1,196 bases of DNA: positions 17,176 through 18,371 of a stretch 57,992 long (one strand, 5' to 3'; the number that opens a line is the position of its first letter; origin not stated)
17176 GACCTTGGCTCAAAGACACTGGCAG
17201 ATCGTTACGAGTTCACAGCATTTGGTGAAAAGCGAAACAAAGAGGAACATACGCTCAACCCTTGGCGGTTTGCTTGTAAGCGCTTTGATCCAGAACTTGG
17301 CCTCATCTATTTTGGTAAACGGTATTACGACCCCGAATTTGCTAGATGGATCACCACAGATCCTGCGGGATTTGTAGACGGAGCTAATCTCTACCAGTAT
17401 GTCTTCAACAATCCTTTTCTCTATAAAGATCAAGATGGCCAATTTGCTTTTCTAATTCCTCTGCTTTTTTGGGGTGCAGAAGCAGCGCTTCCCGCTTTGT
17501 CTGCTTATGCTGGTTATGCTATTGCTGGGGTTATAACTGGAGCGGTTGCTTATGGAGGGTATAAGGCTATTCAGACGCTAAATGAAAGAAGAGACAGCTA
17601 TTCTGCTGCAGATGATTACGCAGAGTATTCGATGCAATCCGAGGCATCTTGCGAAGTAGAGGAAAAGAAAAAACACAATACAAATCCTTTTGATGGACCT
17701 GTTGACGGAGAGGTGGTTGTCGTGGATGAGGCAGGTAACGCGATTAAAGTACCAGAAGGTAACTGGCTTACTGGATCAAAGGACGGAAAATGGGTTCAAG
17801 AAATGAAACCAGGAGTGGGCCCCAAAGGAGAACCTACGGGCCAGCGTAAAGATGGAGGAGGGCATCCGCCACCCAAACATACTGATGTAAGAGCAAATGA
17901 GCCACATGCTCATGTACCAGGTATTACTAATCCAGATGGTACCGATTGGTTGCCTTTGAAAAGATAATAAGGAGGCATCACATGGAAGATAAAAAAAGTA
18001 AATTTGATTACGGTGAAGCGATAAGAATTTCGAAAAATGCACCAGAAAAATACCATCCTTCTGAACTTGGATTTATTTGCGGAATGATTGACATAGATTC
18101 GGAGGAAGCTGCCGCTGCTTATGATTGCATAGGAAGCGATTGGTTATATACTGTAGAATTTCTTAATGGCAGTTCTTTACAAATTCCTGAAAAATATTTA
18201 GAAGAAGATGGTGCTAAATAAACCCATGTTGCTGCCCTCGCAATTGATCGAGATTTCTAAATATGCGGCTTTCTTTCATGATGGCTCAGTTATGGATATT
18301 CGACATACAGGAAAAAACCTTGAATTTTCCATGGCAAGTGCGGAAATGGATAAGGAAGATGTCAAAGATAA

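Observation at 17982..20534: Tandem array of diverged '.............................' genes with segmental-duplication scars and decaying copies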

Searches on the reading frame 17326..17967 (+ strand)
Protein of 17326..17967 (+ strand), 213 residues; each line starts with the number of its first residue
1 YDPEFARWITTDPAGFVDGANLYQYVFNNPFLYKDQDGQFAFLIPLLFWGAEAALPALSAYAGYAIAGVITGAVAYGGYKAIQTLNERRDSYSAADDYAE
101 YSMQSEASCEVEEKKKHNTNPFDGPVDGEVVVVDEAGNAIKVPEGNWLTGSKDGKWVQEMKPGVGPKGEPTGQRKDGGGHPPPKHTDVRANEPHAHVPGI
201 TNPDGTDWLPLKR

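Call 3: search_protein_families(library=pfam, max_evalue=1, proteins=[window:17326-17967:+])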
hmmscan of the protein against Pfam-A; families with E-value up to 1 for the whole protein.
window:17326-17967:+ (213 aa): 1 family
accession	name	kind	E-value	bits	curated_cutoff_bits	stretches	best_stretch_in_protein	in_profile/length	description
PF13239.11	2TM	-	0.096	13.2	24.8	1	21-62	16-60/79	2TM domain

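Call 7: search_protein_families(library=ncbifam, max_evalue=1, proteins=[window:17326-17967:+])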
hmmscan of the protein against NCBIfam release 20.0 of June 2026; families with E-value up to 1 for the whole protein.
window:17326-17967:+ (213 aa): 2 families
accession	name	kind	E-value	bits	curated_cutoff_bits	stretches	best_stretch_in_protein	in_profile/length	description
TIGR03696.1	Rhs_assc_core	domain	1.2e-10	41.7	32.5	1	1-39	38-76/76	RHS repeat-associated core domain-containing protein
NF041261.1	RHS_core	equivalog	0.065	11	2000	1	1-28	1224-1251/1261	RHS element core protein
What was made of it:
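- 12826..17466 (+): Core of the RHS/YD-repeat polymorphic toxin gene, with an N-terminal Sec-type signal sequence (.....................). The DPAGF core-end motif is at residue 1512. TIGR03696 Rhs_assc_core E 1.2e-10 (call 7).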

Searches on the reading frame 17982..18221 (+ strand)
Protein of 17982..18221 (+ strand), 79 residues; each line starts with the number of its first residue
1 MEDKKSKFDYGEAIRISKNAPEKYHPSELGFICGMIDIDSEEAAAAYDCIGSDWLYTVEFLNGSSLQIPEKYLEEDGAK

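Call 3: search_protein_families(library=pfam, max_evalue=1, proteins=[window:17982-18221:+])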
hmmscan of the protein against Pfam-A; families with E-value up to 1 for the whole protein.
window:17982-18221:+ (79 aa): 0 families

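Call 7: search_protein_families(library=ncbifam, max_evalue=1, proteins=[window:17982-18221:+])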
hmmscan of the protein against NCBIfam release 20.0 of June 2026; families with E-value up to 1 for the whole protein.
window:17982-18221:+ (79 aa): 0 families

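Call 24: find_related_loci(query=A2, collection=metagenome_contigs, flank=6000)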
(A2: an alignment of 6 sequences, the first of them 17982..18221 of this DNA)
Query A2 (79 aa) in metagenome_contigs; peptide patterns used: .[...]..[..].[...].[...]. (x = any residue, [..] = any of these).
71 stretches matched a pattern; 44 encode a relative of the query (tblastn E <= 1e-3); 44 distinct loci.
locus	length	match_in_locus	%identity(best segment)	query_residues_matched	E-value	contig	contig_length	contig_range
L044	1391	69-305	80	1-79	2e-42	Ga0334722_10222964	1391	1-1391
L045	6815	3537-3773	78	1-79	1e-40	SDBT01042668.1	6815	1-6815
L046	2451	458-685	84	1-76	6e-40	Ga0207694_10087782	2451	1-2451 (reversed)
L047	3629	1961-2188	84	1-76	6e-40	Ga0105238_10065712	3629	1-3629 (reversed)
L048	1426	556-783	76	1-76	1e-39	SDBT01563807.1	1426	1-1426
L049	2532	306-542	71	1-79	1e-38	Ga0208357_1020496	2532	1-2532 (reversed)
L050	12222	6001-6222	77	3-76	2e-36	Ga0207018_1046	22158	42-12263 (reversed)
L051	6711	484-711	70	1-76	1e-34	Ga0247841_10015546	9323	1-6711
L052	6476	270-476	74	5-73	2e-33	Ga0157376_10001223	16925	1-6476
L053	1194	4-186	59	14-74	4e-24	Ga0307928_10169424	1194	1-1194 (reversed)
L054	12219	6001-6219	51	4-76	3e-23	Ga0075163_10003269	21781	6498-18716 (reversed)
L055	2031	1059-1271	45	6-76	4e-21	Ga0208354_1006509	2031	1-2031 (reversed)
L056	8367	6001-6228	46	1-76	7e-21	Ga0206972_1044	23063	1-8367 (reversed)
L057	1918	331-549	42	3-75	2e-20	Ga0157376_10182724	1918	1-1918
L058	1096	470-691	47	6-79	3e-20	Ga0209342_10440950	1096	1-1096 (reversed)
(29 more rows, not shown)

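Call 29: search_solved_structures(query=A2, max_evalue=10)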
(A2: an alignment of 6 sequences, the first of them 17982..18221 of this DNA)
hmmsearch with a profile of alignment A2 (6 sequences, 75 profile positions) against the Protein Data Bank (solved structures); distinct sequences matched with E-value up to 10: 15.
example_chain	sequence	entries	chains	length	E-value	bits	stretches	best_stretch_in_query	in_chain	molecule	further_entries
4uc4_A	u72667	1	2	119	0.093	15.8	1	40-66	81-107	Lysine-specific demethylase 4B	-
9h44_A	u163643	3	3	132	0.13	15.4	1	40-66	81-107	Lysine-specific demethylase 4B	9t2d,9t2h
2dig_A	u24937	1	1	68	0.36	13.9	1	51-68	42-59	Lamin-B receptor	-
9gp4_A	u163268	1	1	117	0.51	13.4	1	36-65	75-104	Lysine-specific demethylase 4A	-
9gii_A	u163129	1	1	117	0.54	13.3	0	37-65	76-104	Lysine-specific demethylase 4A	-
2qqr_A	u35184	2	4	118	0.57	13.3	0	37-65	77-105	JmjC domain-containing histone demethylation protein 3A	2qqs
2l8d_A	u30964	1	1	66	0.58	13.2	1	49-68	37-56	Lamin-B receptor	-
5var_A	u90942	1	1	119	0.65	13.1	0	37-65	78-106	Lysine-specific demethylase 4A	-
2xdp_A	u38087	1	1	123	0.67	13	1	48-66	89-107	LYSINE-SPECIFIC DEMETHYLASE 4C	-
2gf7_A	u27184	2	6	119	0.72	12.9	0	37-65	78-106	Jumonji domain-containing protein 2A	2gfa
5d6w_A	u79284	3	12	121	0.75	12.9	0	37-65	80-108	Lysine-specific demethylase 4A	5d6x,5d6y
2i2l_A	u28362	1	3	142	0.95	12.6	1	4-58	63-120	YopX protein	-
7d4a_A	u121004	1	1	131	0.96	12.5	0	37-65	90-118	Lysine-specific demethylase 4A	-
2dd4_A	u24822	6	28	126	1.1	12.3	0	2-20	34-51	Thiocyanate hydrolase alpha subunit | Thiocyanate hydrolase subunit alpha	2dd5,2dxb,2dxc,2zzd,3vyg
7w7p_B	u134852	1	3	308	1.3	12.1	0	16-43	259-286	DNA helicase MCM8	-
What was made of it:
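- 17982..18221 (+): 79-aa acidic SH3/Tudor-like protein. It is the likely cognate immunity protein of the resident type-A toxin. It gives only weak Tudor-domain hits in PDB sequence searches (E about 0.1, call 29).
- On SH3/Tudor-like fold (79-aa protein): Only weak profile hits to the KDM4 and lamin-B-receptor Tudor domains (E 0.09-0.7, call 29).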
